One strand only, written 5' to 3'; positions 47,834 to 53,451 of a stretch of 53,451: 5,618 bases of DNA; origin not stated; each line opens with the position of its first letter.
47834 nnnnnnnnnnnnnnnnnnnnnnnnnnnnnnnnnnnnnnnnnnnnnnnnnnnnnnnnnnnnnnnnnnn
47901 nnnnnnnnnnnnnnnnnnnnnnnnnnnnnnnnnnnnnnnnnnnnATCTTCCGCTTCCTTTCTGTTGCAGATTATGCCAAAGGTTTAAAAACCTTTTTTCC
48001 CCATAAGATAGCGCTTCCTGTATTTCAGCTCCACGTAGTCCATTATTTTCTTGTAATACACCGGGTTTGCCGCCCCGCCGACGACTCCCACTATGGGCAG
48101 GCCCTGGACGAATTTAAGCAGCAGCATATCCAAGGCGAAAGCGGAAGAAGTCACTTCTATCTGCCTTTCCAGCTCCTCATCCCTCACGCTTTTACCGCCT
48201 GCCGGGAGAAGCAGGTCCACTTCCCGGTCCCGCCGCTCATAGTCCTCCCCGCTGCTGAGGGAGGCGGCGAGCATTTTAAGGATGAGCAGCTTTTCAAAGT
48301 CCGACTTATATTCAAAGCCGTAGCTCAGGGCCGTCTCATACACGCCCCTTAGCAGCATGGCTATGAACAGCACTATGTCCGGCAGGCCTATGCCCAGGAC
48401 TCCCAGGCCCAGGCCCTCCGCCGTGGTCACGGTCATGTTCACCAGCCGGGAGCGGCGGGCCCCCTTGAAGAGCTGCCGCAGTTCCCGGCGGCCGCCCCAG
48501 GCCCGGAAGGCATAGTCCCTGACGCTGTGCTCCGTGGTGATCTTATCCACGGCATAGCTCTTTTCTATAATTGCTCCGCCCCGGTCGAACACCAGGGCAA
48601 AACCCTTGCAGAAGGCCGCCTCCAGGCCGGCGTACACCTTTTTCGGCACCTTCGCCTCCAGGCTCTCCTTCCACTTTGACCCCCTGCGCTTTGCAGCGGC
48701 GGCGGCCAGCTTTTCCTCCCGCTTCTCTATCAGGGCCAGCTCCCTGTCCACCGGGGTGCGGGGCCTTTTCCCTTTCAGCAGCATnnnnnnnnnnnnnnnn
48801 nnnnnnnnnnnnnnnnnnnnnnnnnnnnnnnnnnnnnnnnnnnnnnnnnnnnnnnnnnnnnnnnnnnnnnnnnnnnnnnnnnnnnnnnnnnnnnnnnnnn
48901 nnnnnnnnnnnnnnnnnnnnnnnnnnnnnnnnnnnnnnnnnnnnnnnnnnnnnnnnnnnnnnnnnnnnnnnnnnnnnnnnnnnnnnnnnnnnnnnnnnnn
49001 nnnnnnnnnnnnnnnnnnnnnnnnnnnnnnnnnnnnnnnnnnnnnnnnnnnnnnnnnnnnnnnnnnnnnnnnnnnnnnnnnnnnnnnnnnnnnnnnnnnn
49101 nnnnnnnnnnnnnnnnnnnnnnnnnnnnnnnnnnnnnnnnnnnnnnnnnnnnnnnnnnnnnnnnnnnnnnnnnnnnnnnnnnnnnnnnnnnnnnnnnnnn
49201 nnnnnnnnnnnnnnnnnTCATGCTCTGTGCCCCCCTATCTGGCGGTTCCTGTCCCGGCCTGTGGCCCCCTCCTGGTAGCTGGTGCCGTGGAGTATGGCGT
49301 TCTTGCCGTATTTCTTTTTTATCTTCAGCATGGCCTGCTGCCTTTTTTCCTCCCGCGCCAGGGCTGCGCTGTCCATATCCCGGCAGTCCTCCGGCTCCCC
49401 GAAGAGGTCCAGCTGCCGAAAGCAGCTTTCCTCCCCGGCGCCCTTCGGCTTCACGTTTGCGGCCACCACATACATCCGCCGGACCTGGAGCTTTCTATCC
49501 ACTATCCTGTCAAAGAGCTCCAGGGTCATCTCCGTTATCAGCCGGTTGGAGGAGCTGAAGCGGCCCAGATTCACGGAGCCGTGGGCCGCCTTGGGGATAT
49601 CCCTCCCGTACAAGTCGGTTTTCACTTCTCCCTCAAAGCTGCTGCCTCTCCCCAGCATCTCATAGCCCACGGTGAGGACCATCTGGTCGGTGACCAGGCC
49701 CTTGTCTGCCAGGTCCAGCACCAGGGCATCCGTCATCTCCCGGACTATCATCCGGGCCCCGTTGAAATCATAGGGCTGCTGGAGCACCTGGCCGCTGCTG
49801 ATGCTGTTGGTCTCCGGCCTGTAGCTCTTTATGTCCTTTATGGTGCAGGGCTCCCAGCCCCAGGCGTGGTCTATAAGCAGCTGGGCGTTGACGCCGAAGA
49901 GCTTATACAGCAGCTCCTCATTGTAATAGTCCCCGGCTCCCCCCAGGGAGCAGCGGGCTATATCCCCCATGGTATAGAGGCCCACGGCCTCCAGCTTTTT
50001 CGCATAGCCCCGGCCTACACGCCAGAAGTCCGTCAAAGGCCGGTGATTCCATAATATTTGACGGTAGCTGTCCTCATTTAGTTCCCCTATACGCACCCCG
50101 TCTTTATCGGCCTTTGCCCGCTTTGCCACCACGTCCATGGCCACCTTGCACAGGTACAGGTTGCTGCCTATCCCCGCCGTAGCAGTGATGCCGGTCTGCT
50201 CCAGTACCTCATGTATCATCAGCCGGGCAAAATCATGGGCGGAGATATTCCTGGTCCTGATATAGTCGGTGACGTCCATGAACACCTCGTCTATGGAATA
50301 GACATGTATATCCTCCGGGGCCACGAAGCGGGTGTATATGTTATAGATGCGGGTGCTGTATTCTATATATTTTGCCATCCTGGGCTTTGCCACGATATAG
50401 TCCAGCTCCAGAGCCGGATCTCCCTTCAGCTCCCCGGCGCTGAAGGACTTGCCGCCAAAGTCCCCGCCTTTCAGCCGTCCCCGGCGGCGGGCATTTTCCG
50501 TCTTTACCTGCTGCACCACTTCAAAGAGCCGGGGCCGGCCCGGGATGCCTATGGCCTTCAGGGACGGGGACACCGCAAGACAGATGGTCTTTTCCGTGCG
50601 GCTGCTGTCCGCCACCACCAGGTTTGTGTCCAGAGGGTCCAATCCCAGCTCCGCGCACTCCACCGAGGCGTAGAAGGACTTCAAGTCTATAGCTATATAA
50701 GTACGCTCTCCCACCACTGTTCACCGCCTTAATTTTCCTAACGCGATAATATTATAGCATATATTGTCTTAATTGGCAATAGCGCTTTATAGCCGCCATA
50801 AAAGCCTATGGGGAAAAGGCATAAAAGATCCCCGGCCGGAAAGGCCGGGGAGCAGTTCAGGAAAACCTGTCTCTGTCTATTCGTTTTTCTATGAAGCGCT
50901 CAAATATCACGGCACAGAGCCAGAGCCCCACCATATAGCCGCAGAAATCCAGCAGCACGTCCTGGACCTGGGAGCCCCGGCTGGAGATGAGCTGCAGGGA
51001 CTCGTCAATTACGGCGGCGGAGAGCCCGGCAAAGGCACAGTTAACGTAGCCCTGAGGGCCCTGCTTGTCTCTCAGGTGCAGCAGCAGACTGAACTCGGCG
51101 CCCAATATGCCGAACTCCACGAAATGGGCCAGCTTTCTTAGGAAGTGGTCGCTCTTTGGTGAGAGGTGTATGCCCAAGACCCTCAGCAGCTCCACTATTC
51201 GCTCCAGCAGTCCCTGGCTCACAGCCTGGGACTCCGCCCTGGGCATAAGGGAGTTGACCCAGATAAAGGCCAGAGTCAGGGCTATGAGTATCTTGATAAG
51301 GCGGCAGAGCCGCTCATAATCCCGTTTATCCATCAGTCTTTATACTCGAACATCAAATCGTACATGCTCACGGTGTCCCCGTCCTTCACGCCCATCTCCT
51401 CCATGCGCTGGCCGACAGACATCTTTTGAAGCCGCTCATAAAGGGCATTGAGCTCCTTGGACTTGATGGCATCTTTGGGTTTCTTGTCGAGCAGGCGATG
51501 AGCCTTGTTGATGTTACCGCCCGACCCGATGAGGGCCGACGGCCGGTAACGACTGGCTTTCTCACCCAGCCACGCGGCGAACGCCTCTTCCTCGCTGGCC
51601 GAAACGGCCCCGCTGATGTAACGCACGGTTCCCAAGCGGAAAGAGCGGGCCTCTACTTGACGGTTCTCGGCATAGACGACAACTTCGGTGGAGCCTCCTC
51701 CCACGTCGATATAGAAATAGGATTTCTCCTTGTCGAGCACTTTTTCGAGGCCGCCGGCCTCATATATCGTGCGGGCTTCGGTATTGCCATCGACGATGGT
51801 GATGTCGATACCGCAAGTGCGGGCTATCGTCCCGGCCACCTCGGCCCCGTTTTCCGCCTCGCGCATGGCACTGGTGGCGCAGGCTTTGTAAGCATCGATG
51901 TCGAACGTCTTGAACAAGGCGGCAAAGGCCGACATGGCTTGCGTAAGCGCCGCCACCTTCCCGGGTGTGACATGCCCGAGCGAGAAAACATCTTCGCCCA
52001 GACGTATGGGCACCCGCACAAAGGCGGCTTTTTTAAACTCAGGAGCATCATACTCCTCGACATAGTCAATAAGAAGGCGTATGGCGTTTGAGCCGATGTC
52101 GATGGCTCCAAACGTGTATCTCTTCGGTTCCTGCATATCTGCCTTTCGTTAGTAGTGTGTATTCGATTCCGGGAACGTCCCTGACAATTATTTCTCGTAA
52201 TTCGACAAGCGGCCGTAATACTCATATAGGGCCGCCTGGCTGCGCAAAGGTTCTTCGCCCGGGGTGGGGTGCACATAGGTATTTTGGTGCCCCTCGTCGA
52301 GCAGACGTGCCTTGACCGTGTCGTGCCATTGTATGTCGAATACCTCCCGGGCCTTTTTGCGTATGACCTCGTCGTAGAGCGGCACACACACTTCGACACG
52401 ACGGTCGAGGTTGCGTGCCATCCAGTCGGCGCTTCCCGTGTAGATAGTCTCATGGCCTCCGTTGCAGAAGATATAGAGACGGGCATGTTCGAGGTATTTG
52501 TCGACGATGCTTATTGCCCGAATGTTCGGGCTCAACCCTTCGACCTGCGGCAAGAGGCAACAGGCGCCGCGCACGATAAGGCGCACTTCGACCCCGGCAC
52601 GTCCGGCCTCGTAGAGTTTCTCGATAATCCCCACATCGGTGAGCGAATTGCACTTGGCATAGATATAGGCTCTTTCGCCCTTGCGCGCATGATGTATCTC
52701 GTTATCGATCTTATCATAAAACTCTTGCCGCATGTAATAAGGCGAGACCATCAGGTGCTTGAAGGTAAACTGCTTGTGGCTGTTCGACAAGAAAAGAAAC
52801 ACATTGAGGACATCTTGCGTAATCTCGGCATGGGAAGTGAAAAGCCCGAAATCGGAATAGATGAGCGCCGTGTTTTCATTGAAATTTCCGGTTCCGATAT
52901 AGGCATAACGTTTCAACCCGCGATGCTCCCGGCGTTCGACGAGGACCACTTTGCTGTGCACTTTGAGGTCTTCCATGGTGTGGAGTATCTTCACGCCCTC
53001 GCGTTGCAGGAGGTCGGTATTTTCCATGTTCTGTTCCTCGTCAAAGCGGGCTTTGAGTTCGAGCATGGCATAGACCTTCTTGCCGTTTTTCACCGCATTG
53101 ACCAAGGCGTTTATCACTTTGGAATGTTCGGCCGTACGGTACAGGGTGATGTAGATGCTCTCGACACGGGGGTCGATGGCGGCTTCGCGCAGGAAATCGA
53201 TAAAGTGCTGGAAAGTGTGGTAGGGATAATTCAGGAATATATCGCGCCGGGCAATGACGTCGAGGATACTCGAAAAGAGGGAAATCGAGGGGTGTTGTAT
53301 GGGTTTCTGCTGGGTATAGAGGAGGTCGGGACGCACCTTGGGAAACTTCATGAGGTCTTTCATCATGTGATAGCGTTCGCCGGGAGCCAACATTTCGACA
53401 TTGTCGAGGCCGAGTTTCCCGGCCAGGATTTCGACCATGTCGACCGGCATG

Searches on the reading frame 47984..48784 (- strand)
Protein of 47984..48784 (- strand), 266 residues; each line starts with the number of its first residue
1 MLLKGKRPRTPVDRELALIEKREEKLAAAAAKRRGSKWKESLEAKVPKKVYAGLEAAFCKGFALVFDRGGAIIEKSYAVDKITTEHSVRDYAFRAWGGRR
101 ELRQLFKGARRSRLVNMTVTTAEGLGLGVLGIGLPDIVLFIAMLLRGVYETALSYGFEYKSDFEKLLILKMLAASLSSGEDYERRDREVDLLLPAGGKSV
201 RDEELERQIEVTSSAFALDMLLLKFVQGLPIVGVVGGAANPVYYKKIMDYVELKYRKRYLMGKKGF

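Call 31: search_protein_families(library=pfam, proteins=[window:47984-48784:-], max_evalue=0.001)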
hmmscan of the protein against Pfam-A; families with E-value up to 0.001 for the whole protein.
window:47984-48784:- (266 aa): 1 family
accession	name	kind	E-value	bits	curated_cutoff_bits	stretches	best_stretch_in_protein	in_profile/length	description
PF12787.12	EcsC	-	3.8e-33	115.6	30.4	1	14-260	5-240/240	EcsC protein family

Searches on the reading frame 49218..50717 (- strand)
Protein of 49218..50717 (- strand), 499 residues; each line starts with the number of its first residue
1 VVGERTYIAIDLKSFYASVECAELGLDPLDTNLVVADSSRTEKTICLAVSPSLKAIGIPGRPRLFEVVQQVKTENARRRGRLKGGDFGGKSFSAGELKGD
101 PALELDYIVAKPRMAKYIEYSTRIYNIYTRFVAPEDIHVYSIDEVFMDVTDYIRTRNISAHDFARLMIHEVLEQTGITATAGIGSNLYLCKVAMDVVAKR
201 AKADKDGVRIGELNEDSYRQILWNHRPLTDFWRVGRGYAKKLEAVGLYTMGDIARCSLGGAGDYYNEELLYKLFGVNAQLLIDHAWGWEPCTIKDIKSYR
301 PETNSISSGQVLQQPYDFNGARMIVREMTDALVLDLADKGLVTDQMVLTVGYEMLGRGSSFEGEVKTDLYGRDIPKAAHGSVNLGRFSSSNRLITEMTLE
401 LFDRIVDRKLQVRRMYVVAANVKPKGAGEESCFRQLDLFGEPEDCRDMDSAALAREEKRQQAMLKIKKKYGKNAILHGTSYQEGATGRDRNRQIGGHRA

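Call 31: search_protein_families(library=pfam, proteins=[window:49218-50717:-], max_evalue=0.001)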
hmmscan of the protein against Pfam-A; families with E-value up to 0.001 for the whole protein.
window:49218-50717:- (499 aa): 3 families
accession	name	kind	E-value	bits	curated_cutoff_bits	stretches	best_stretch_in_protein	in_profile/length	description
PF00817.25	IMS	-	2.2e-24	86.5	23.2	1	10-195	1-148/148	impB/mucB/samB family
PF11799.13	IMS_C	-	1.2e-08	35.7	20.7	1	304-428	2-105/109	impB/mucB/samB family C-terminal domain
PF11798.14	IMS_HHH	-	0.00019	21.9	24.4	1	216-246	2-31/32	IMS family HHH motif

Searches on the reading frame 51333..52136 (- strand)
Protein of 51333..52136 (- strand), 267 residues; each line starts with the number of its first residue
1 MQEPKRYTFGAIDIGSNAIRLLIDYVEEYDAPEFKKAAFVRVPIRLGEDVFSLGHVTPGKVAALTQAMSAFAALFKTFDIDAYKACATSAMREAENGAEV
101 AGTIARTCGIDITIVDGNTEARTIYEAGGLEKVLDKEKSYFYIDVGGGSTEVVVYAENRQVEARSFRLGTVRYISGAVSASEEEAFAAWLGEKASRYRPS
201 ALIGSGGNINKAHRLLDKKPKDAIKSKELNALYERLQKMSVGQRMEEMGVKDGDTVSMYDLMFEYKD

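Call 37: search_protein_families(library=pfam, proteins=[window:51333-52136:-], max_evalue=0.001)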
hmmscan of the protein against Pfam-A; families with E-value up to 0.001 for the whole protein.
window:51333-52136:- (267 aa): 2 families
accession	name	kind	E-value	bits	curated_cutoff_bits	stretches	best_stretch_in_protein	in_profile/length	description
PF02541.22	Ppx-GppA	-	2.9e-25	89.7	27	1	44-174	20-148/285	Ppx/GppA phosphatase family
PF09269.16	DUF1967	-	1.6e-08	34.9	27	1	227-265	32-70/70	Domain of unknown function (DUF1967)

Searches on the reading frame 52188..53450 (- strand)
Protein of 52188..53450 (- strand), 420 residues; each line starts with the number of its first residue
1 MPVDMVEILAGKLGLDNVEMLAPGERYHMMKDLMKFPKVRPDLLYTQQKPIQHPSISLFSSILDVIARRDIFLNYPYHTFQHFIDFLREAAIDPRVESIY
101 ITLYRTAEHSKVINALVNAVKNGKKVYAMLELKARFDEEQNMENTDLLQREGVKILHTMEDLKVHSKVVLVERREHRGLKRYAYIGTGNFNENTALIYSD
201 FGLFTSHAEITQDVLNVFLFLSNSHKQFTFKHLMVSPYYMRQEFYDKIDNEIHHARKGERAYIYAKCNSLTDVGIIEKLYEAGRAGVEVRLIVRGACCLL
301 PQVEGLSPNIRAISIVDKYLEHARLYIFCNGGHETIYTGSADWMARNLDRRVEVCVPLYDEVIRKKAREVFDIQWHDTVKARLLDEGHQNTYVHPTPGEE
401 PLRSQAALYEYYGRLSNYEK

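Call 37: search_protein_families(library=pfam, proteins=[window:52188-53450:-], max_evalue=0.001)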
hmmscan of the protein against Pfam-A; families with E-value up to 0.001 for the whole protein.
window:52188-53450:- (420 aa): 4 families
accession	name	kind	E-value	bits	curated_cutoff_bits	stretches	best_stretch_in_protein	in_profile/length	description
PF13090.12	PP_kinase_C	-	1.7e-68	229.9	25.8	1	233-405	1-172/172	Polyphosphate kinase C-terminal domain 2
PF17941.7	PP_kinase_C_1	-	1.4e-64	217.1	25.7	1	62-226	2-166/167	Polyphosphate kinase C-terminal domain 1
PF13091.12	PLDc_2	-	8.6e-20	71.4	27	2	97-218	10-128/132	PLD-like domain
PF09565.16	RE_NgoFVII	-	4.7e-05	23.2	23.8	0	314-366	86-140/162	NgoFVII restriction endonuclease N-terminal PLD domain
